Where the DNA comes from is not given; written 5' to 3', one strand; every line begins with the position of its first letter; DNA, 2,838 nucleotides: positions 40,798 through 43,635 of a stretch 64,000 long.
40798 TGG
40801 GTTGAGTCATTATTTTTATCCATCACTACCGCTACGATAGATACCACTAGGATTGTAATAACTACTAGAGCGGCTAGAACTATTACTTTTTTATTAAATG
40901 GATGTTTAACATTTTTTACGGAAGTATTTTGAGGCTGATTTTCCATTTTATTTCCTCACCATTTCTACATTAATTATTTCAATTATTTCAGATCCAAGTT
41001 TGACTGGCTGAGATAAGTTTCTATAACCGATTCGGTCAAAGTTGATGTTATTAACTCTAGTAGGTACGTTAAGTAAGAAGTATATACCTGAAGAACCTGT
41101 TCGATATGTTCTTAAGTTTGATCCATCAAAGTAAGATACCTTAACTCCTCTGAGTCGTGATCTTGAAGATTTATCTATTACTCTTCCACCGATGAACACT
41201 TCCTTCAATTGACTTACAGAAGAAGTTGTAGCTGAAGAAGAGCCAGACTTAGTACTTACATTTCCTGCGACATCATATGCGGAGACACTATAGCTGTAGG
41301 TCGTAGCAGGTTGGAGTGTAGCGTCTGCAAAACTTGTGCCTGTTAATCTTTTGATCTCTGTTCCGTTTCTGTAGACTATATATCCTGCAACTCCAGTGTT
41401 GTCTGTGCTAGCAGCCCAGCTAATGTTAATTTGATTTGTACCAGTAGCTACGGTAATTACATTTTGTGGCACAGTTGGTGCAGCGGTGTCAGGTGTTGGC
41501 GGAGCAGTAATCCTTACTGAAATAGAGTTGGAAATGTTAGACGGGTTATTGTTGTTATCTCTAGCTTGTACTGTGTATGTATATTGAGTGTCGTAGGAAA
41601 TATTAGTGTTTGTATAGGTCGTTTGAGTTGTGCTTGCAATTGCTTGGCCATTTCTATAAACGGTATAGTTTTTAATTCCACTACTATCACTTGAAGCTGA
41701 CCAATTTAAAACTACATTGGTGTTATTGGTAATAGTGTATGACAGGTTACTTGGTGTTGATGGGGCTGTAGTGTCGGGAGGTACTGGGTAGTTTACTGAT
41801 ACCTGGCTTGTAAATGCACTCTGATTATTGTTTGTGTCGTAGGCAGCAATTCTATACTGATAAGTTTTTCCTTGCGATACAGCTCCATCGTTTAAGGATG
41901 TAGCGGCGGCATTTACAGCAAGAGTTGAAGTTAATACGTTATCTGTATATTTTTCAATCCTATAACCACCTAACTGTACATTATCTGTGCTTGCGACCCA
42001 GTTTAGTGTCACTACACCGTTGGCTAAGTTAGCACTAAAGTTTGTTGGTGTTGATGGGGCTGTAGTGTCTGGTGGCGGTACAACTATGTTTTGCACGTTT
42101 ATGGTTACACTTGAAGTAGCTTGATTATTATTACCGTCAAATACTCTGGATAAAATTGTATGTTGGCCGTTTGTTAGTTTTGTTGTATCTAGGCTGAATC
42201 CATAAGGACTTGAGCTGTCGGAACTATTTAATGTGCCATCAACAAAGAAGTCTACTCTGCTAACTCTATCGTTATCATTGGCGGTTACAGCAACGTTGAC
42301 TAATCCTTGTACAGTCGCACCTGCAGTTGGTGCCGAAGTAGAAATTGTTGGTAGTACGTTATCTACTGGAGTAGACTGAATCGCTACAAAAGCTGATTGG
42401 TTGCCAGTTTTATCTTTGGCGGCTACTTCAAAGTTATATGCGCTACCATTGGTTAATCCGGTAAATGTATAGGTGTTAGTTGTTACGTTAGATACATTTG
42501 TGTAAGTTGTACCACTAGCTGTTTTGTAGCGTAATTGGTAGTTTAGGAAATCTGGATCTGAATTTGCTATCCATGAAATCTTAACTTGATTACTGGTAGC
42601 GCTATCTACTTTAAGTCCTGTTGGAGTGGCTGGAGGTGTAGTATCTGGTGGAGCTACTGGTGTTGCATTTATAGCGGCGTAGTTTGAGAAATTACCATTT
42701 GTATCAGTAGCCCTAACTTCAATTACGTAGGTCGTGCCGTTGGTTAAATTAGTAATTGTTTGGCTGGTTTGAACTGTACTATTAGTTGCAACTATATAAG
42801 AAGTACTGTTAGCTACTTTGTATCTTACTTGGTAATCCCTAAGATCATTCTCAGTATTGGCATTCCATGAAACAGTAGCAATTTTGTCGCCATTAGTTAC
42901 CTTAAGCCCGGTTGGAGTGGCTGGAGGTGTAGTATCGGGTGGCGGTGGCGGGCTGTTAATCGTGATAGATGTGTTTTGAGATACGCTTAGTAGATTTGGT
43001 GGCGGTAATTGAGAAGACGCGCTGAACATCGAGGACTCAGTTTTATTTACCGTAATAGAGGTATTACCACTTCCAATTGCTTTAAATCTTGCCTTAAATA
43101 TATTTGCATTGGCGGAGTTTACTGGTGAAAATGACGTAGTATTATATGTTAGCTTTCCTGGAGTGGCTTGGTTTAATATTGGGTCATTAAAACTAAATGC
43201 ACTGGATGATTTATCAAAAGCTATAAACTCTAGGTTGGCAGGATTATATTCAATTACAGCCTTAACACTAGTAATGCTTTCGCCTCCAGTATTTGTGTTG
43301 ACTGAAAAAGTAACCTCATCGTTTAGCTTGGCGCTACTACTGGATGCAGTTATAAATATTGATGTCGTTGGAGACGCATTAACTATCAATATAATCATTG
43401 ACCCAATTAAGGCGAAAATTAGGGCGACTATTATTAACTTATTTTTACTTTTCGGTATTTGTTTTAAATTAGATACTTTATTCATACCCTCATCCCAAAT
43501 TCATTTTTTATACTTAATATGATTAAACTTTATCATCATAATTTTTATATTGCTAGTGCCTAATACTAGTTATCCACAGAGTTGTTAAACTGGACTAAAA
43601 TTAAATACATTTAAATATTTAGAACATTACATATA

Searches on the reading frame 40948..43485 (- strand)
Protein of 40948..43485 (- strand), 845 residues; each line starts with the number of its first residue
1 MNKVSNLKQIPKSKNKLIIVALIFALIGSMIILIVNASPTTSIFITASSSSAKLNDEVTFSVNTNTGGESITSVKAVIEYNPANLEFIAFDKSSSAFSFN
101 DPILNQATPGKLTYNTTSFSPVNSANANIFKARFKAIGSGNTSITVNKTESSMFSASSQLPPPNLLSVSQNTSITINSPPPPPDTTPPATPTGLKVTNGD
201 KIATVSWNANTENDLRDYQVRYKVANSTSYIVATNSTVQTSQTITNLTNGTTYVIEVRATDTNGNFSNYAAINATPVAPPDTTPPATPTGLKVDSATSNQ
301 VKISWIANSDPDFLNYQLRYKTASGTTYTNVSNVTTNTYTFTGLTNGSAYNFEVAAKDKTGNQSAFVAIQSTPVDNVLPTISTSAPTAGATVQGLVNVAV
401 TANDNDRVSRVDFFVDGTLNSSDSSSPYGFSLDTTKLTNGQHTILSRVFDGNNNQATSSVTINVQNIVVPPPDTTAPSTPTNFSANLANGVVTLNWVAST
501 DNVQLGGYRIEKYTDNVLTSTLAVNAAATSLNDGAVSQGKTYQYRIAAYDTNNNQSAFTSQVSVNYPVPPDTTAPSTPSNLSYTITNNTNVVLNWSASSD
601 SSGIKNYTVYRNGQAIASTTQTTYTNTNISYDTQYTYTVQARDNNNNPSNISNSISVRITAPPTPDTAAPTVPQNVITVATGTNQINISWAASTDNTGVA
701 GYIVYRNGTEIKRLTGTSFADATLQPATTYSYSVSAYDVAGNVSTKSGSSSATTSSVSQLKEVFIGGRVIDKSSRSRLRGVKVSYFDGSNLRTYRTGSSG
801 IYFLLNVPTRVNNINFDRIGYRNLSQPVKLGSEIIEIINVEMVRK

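Call 54: search_protein_families(library=pfam, proteins=[window:40948-43485:-], max_evalue=0.00001)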
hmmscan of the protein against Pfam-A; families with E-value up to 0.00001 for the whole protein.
window:40948-43485:- (845 aa): 6 families
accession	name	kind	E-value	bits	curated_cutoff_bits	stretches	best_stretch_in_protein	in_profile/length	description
PF00041.27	fn3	-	3.2e-36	123.8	25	3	287-363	2-75/84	Fibronectin type III domain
PF17957.7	Big_7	-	1.4e-18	67.7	24.1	1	379-444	1-68/70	Bacterial Ig domain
PF16389.11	DUF4998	-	1.7e-10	41.3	29.1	1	191-347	23-180/199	Domain of unknown function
PF16323.11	DUF4959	-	1.3e-09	38.8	32.9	1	281-373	15-106/106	Domain of unknown function (DUF4959)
PF25059.1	FN3_DSCAM-DSCAML_C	-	1.5e-09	38.5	39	0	212-266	17-71/89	DSCAM/DSCAML C-terminal Fn3-like domain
PF25788.1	Ig_Rha78A_N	-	5.1e-09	36.8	27.4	0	205-271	22-95/105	Rha78A-like, N-terminal immunoglobulin domain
